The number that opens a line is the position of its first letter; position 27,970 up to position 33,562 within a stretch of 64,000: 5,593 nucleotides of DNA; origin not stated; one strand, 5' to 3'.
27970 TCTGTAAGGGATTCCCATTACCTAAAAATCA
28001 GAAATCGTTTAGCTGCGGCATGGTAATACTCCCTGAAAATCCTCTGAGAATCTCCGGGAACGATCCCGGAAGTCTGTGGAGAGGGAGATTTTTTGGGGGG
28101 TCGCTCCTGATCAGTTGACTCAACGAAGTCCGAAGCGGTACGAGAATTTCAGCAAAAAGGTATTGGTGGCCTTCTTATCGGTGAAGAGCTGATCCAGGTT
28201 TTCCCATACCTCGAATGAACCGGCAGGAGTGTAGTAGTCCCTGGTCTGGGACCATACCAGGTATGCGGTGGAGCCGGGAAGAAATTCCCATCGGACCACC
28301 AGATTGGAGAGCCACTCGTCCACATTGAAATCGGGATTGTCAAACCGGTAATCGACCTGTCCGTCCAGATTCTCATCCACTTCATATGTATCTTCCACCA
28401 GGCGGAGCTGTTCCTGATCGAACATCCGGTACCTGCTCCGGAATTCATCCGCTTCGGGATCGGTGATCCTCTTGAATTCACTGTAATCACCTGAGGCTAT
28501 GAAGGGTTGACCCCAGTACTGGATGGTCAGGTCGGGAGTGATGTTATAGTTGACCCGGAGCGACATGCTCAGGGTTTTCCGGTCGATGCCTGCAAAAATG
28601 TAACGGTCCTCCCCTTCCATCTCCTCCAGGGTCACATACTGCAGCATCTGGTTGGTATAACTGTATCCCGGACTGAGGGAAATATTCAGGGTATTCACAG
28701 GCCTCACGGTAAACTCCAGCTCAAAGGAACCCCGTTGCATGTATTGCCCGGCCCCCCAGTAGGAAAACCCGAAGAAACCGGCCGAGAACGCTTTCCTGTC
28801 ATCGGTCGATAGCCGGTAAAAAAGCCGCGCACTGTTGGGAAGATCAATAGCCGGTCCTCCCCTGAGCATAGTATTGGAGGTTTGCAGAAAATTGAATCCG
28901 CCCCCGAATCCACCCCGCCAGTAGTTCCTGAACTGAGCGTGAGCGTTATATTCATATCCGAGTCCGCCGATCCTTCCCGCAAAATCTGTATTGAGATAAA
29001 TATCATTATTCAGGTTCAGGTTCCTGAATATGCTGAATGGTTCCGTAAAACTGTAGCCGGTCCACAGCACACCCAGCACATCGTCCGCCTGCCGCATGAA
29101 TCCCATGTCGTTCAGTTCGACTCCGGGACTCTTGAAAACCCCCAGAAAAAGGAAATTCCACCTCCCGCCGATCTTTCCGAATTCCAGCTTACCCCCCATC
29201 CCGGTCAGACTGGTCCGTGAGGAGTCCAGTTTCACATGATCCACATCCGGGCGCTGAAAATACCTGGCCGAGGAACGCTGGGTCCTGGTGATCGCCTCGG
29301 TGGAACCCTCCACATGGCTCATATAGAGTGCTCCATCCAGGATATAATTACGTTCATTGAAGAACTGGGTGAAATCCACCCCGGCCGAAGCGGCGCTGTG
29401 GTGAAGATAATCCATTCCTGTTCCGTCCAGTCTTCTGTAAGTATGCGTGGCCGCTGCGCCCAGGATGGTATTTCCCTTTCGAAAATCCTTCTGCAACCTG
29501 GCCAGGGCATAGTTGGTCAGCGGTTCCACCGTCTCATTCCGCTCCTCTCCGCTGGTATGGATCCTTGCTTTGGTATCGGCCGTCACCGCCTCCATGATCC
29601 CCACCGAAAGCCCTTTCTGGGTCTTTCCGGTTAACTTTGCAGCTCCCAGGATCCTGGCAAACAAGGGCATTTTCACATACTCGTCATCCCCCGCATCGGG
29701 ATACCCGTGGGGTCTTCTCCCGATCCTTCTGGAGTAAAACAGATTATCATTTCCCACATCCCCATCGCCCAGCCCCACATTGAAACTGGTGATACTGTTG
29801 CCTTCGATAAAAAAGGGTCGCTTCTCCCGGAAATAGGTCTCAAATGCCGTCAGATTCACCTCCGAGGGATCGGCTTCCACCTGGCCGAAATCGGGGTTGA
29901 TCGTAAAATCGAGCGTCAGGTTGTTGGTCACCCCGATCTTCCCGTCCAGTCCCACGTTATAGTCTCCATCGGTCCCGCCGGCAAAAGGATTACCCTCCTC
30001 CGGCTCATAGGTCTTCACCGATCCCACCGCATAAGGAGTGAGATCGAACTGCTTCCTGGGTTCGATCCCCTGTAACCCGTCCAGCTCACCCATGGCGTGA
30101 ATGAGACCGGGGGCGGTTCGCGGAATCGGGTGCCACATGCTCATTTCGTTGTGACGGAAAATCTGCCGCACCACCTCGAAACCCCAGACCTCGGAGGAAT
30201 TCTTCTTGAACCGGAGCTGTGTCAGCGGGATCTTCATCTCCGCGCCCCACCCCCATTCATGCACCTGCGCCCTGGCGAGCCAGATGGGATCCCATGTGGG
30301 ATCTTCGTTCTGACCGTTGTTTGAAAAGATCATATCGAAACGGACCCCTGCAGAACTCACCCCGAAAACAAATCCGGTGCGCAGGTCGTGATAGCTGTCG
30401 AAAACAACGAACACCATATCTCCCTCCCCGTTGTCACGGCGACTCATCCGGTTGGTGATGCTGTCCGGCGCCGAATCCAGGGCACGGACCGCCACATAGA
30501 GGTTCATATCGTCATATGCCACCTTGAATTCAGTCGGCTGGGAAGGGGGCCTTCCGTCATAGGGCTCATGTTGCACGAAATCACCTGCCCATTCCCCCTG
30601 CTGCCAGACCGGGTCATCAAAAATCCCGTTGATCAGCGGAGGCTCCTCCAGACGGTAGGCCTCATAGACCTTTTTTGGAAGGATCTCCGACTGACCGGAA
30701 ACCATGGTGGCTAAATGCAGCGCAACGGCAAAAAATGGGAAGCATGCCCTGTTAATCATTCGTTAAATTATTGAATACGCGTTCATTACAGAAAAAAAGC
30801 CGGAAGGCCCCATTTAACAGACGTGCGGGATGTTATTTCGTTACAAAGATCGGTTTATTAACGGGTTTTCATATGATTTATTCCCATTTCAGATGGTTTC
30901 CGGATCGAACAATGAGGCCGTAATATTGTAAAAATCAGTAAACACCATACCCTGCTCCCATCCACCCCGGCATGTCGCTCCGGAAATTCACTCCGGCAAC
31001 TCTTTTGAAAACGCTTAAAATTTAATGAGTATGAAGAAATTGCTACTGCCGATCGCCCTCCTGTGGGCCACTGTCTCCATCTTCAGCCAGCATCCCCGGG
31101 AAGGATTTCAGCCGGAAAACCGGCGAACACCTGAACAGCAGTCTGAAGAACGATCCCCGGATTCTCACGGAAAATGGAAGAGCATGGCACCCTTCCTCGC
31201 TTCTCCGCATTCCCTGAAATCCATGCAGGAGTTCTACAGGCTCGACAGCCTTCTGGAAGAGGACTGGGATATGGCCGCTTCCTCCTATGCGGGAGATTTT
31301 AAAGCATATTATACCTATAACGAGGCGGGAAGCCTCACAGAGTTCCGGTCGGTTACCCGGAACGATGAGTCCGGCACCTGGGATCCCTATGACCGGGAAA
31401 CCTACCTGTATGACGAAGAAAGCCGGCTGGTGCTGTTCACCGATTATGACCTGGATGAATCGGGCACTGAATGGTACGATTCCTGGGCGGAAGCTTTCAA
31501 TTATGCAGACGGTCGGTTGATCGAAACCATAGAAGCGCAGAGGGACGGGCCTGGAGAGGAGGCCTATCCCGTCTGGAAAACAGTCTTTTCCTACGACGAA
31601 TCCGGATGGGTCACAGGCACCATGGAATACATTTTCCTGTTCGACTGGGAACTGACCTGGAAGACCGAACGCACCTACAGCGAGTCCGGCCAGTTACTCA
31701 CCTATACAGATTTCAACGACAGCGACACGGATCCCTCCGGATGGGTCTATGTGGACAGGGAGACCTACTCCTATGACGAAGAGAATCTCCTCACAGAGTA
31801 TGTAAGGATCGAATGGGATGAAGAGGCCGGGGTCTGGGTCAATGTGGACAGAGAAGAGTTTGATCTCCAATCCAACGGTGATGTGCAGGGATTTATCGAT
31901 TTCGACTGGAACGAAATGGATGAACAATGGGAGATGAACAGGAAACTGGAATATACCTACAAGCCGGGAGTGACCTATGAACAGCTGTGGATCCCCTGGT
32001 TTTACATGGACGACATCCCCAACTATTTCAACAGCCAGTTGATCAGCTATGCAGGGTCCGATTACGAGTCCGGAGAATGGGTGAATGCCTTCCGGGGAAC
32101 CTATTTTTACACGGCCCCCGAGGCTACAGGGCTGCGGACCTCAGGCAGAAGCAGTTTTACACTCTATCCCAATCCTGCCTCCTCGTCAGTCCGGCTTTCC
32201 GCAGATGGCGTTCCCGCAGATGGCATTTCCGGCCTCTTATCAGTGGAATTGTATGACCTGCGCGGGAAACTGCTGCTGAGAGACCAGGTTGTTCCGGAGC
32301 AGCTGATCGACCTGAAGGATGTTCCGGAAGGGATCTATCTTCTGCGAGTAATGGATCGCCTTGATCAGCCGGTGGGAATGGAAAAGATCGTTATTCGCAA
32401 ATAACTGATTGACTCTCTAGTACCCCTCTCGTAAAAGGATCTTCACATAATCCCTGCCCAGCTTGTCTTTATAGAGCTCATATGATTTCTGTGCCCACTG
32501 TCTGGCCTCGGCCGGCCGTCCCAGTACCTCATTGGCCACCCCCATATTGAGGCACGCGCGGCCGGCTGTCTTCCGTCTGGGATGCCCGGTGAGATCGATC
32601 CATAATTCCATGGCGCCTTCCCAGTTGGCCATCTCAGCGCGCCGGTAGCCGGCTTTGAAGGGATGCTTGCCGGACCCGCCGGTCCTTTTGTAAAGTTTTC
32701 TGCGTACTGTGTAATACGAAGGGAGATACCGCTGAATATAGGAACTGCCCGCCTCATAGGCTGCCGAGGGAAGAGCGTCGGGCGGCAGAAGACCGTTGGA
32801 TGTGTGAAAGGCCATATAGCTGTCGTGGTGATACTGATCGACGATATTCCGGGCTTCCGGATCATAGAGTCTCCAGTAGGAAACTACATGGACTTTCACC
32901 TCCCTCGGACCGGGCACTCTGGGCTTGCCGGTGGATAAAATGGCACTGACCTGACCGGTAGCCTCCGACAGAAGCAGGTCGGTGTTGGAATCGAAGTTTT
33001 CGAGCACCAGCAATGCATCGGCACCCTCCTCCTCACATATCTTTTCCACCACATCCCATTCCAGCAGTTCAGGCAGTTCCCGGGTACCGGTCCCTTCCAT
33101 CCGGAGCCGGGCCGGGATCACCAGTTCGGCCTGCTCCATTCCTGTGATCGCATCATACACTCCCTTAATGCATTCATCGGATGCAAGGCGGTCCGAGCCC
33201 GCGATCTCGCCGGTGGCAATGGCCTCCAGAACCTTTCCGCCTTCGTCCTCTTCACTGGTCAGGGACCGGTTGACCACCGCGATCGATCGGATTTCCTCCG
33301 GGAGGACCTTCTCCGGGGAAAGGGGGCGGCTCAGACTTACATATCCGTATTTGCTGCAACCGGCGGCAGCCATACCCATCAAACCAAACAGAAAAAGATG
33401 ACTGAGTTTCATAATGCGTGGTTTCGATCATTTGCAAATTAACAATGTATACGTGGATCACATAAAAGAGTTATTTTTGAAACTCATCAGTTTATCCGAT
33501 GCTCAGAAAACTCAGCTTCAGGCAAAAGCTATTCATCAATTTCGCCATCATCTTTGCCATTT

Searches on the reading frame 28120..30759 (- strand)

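Call 65: search_protein_families(library=pfam, proteins=[window:28120-30759:-], max_evalue=0.00001)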
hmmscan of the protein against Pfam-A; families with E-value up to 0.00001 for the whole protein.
window:28120-30759:- (879 aa): 1 family
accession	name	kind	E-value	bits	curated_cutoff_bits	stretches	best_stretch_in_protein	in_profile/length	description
PF19313.5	DUF5916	-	1.4e-76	258.9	22.6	1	239-874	6-561/572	Domain of unknown function (DUF5916)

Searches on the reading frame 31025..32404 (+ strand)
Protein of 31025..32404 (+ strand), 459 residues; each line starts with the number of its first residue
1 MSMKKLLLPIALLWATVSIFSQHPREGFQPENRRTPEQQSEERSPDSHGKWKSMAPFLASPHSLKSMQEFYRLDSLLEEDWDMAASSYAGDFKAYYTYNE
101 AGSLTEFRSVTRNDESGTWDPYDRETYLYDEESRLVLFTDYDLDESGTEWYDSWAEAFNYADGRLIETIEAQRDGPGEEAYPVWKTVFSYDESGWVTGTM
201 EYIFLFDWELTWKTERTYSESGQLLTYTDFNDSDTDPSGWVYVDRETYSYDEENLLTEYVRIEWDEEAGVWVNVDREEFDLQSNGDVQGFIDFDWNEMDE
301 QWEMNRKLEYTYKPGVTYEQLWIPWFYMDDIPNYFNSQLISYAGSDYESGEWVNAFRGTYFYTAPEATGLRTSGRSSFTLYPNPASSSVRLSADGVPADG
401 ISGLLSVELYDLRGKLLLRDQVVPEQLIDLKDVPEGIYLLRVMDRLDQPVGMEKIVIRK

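Call 65: search_protein_families(library=pfam, proteins=[window:31025-32404:+], max_evalue=0.00001)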
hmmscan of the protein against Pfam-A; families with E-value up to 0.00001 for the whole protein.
window:31025-32404:+ (459 aa): 1 family
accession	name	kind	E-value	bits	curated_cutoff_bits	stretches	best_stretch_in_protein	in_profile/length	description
PF18962.6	Por_Secre_tail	-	2.2e-07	31.5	27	1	380-457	1-75/75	Secretion system C-terminal sorting domain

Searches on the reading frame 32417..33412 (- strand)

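Call 65: search_protein_families(library=pfam, proteins=[window:32417-33412:-], max_evalue=0.00001)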
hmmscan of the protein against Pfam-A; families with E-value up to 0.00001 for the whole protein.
window:32417-33412:- (331 aa): 1 family
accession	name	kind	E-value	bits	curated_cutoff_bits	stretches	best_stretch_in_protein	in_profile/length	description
PF19867.5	DUF6340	-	4.3e-36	124.9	26.4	1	41-298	1-258/258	Family of unknown function (DUF6340)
